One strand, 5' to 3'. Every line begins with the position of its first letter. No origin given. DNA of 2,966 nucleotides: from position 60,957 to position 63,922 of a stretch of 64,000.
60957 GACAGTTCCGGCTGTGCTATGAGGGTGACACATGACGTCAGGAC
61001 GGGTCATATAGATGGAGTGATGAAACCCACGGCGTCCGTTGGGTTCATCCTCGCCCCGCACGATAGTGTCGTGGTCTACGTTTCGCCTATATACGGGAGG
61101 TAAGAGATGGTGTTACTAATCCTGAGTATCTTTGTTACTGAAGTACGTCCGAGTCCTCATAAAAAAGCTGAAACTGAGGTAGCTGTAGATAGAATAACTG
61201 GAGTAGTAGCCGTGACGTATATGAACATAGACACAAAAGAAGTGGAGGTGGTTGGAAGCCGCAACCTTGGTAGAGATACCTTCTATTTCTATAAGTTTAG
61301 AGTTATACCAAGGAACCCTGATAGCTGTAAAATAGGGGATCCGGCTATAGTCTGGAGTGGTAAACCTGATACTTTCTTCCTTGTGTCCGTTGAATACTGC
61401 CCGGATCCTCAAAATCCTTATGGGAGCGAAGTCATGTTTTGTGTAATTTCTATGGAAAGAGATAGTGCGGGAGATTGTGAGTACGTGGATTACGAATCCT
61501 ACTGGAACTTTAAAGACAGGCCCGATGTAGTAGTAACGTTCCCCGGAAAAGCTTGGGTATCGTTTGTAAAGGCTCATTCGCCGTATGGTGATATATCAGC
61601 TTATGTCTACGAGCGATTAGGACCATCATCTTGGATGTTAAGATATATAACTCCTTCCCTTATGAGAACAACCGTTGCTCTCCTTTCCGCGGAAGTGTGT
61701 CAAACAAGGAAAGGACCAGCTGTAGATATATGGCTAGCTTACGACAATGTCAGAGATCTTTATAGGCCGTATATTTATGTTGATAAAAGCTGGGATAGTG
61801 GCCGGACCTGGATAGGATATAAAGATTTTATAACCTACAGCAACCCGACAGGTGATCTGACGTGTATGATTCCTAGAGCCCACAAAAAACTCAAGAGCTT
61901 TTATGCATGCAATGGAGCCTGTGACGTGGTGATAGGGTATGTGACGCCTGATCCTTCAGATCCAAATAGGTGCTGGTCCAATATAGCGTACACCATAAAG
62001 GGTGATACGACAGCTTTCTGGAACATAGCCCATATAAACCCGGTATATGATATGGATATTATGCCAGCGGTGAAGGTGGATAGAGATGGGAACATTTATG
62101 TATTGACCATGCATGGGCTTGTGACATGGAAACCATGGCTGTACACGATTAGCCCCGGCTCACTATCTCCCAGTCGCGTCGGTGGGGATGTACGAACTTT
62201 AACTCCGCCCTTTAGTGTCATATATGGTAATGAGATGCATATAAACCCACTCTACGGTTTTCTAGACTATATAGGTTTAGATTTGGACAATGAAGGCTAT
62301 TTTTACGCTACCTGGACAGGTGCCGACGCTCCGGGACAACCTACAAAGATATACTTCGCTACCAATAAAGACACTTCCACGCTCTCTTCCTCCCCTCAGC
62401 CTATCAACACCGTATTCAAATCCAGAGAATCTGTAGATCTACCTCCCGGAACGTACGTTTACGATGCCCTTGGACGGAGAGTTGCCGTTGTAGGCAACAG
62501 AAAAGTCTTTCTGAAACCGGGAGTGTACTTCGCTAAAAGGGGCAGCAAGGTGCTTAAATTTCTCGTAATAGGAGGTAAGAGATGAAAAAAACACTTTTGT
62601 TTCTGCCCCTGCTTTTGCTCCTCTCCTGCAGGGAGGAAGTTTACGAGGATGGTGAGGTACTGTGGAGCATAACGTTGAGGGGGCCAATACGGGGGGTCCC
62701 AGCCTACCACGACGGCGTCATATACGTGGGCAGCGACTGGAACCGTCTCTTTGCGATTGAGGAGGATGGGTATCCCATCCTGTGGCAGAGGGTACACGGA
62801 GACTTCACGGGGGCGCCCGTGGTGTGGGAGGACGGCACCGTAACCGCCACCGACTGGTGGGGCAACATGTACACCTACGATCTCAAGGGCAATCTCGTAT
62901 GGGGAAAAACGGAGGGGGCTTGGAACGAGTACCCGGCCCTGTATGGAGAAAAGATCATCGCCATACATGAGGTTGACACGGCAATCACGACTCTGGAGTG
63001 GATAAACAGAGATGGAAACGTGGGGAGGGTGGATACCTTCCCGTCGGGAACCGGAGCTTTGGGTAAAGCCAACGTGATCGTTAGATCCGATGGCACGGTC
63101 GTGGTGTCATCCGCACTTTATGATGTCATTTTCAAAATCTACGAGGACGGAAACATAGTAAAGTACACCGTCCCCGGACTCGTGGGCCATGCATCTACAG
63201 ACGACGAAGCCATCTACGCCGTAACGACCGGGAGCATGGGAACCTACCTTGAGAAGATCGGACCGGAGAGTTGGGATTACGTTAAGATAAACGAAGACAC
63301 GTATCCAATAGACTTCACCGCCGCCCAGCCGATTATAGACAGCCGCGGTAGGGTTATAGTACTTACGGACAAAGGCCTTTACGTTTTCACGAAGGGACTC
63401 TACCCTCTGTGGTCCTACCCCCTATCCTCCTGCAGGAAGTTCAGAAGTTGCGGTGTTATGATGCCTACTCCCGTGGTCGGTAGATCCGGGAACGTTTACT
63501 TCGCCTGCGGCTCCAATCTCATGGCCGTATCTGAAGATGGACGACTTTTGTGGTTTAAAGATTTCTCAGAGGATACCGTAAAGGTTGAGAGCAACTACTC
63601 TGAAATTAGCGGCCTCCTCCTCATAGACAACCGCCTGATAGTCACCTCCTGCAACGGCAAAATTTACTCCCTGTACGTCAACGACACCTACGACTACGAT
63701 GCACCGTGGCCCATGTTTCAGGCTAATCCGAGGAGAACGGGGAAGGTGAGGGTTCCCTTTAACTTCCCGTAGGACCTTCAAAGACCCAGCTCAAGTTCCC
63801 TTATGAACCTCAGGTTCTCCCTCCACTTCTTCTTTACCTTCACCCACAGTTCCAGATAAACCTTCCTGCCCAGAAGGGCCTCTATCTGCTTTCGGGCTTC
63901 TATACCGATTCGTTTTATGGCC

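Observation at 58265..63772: Duplicated two-gene module (unknown ~270-aa protein + secreted PQQ-like beta-propeller lipoprotein) with an embedded T9SS-cargo BNR protein, inserted after pstC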

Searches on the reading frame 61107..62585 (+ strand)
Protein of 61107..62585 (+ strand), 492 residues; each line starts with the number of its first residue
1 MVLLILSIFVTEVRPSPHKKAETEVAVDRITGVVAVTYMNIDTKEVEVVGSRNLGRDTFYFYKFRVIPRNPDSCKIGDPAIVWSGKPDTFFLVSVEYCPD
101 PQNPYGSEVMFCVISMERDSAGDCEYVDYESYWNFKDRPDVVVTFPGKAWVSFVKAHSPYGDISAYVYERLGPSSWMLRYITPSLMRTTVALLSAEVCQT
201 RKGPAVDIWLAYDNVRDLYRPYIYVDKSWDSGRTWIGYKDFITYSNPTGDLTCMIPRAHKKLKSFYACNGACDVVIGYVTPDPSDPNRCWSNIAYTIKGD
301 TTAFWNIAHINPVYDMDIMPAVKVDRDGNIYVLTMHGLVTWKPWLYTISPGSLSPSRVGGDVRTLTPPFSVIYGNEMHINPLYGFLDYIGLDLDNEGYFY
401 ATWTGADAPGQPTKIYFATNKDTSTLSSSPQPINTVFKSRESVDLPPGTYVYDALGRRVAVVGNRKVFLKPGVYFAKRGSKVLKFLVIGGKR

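Call 3: search_protein_families(library=pfam, proteins=[window:61107-62585:+], max_evalue=0.1)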
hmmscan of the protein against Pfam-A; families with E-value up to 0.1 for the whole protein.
window:61107-62585:+ (492 aa): 0 families

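Call 10: search_protein_families(library=ncbifam, proteins=[window:61107-62585:+], max_evalue=0.01)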
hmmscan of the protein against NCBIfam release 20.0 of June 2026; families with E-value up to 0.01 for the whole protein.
window:61107-62585:+ (492 aa): 0 families

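Call 30: search_protein_families(library=ncbifam, proteins=[window:61107-62582:+], max_evalue=10)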
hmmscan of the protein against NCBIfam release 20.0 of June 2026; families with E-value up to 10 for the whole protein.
window:61107-62582:+ (492 aa): 1 family
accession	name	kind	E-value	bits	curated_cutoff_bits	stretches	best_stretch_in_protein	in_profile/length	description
NF050173.1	tryp_MXAN_2756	equivalog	0.1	12.3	200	1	443-466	154-177/199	MXAN_2756 family trypsin-like serine endoprotease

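Call 33: find_homologous_proteins(query=window:61107-62582:+)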
Query window:61107-62582:+ (492 aa): 1 proteins with E <= 0.001 among 7890 candidates.
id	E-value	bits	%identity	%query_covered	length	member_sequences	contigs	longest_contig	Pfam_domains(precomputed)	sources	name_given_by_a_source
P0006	0.0e+0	1079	100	92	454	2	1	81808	-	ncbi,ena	-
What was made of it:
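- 61107..62585 (+): B: 492-aa protein with one canonical Asp-box (residue 228) and a weak T9SS-type-A-like C-terminal domain. Its GC is low (44%, GC3 41%). No homolog by the word-indexed search (call 33).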

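Call 35: search_protein_families(library=pfam, proteins=[window:61107-62582:+], max_evalue=10)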
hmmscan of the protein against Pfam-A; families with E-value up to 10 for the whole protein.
window:61107-62582:+ (492 aa): 1 family
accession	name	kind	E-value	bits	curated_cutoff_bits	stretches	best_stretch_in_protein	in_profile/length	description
PF02056.22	Glyco_hydro_4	-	0.14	12.1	23.2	1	169-192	132-155/183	Family 4 glycosyl hydrolase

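Call 37: search_solved_structures(query=window:61107-62582:+, max_evalue=10)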
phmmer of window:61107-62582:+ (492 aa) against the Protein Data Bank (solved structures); distinct sequences matched with E-value up to 10: 4.
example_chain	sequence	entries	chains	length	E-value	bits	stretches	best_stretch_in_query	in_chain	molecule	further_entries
5hfs_A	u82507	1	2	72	0.92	11.1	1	442-477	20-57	Gingipain R2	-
9n69_E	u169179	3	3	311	0.96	11.1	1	228-267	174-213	RNA-directed DNA polymerase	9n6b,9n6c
7pq4_A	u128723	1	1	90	1.3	10.6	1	442-477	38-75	Arginine-specific cysteine proteinase (Arg-gingipain)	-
2fna_A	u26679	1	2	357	1.5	10.4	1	214-264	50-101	Conserved hypothetical protein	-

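Call 77: search_solved_structures(query=A5, max_evalue=10)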
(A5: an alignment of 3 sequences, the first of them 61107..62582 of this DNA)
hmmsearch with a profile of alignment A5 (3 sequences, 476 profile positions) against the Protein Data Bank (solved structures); distinct sequences matched with E-value up to 10: 1.
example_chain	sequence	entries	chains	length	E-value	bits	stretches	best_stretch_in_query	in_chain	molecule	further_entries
5hfs_A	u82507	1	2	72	0.81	11.6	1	426-461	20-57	Gingipain R2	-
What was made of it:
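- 61107..62585 (+): RgpB CTD E 0.8-0.9 (calls 37, 77).
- On BNR/Asp-box (sialidase-like) propeller, for B: No PDB sequence hit with a two-species profile (call 77).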

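Call 81: search_protein_families(library=padloc, proteins=[window:61107-62582:+], max_evalue=0.01)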
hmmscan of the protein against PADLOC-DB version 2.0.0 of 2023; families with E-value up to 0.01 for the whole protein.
window:61107-62582:+ (492 aa): 0 families

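Call 82: search_protein_families(library=phrogs, proteins=[window:61107-62582:+], max_evalue=0.01)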
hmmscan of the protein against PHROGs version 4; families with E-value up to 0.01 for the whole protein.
window:61107-62582:+ (492 aa): 0 families

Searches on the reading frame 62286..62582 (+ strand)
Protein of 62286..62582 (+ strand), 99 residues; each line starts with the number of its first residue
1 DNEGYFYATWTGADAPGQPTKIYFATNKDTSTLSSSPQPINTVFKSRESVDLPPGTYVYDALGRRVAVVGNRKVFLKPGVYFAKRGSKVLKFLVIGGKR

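Call 30: search_protein_families(library=ncbifam, proteins=[window:62286-62582:+], max_evalue=10)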
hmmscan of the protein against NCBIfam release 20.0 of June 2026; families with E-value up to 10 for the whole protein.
window:62286-62582:+ (99 aa): 2 families
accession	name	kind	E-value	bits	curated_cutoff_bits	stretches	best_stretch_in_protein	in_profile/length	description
NF050173.1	tryp_MXAN_2756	equivalog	0.011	15.5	200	1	49-73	153-177/199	MXAN_2756 family trypsin-like serine endoprotease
TIGR04183.1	Por_Secre_tail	domain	0.06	13.3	23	1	53-91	22-68/72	T9SS type A sorting domain-containing protein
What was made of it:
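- Checked: B's C-terminus scores 13.3 bits on TIGR04183, against a cutoff of 23 (call 30).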

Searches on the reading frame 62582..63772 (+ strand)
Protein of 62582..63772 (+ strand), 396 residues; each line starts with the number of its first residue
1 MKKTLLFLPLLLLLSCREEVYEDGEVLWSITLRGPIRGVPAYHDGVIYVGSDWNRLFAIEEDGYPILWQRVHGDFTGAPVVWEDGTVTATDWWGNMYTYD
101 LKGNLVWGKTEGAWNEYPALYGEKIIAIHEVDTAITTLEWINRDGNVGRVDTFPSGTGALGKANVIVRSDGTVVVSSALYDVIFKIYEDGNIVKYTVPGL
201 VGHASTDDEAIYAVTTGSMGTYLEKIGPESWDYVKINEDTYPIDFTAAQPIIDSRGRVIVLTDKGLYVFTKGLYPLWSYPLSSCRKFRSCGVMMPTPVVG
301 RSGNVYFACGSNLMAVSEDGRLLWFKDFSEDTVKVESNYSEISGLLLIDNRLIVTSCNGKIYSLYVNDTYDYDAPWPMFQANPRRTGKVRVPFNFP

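Call 3: search_protein_families(library=pfam, proteins=[window:62582-63772:+], max_evalue=0.1)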
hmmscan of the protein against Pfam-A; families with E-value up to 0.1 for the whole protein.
window:62582-63772:+ (396 aa): 2 families
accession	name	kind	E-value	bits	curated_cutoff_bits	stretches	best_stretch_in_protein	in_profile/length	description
PF13360.13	PQQ_2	-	3e-15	56.9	27.6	2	22-111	11-101/233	Outer membrane protein assembly factor BamB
PF13570.13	Beta-prop_ACSF4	-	3.7e-06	27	133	1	22-108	121-209/329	Beta-alanine-activating enzyme, beta-propeller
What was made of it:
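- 62582..63772 (+): P': P'-type PQQ_2 beta-propeller lipoprotein, 396 aa, with lipobox LLLSC and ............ near the C-terminus. It is a mosaic allele. PF13360 56.9 bits (call 3).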

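Call 10: search_protein_families(library=ncbifam, proteins=[window:62582-63772:+], max_evalue=0.01)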
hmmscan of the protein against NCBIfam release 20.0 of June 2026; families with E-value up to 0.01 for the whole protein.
window:62582-63772:+ (396 aa): 3 families
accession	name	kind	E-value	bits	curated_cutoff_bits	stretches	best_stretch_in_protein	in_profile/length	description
TIGR03300.1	assembly_YfgL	equivalog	6e-07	28.5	285.2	1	22-101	83-162/377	outer membrane protein assembly factor BamB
NF053615.1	SerThrKinAfsKStmc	equivalog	9.4e-06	24.5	1300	0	27-91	727-791/809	protein serine/threonine kinase AfsK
NF008351.0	PRK11138.1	equivalog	4e-05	22.3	423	0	22-69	138-185/394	outer membrane protein assembly factor BamB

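Call 81: search_protein_families(library=padloc, proteins=[window:62582-63769:+], max_evalue=0.01)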
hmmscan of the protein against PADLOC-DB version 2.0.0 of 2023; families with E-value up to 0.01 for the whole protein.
window:62582-63769:+ (396 aa): 0 families

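Call 82: search_protein_families(library=phrogs, proteins=[window:62582-63769:+], max_evalue=0.01)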
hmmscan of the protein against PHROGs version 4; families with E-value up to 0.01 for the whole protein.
window:62582-63769:+ (396 aa): 1 family
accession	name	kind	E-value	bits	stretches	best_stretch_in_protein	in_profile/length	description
phrog_29633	-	unknown function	8.1e-09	35.8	1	170-283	256-361/457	-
